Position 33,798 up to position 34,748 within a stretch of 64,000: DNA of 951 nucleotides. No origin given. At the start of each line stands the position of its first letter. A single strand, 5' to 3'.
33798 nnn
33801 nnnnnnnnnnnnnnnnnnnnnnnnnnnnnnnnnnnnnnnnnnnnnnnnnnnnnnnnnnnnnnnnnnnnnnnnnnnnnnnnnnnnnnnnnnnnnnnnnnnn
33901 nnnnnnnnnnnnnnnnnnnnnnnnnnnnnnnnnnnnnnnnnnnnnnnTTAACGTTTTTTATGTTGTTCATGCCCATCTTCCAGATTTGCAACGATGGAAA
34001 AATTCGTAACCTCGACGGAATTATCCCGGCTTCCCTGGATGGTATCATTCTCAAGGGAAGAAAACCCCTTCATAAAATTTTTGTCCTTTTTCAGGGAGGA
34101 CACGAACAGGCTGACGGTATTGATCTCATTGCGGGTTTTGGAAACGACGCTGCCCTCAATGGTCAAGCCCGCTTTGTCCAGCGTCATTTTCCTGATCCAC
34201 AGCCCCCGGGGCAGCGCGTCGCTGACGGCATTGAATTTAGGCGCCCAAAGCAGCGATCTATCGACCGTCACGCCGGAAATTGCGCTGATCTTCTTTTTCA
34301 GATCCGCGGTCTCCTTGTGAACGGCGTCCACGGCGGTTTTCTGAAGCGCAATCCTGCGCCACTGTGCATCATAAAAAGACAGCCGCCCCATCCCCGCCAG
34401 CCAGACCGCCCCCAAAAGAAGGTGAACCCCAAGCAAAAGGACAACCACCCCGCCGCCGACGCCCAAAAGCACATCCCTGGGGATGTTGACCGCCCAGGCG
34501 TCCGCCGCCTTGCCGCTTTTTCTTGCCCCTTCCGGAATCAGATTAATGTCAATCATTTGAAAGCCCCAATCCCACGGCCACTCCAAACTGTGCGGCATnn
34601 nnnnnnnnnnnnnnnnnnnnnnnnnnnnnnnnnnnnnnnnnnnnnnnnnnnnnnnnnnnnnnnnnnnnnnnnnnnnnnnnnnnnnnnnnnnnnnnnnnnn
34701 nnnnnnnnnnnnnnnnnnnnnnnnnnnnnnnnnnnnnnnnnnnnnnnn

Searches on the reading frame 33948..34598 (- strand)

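Call 98: search_protein_families(library=pfam, proteins=[window:33948-34598:-], max_evalue=0.001)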
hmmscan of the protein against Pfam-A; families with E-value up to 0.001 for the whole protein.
window:33948-34598:- (216 aa): 1 family
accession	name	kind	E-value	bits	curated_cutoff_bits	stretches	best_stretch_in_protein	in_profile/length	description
PF05137.18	PilN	-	0.00022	21.6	22.8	1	122-204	3-76/78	Fimbrial assembly protein (PilN)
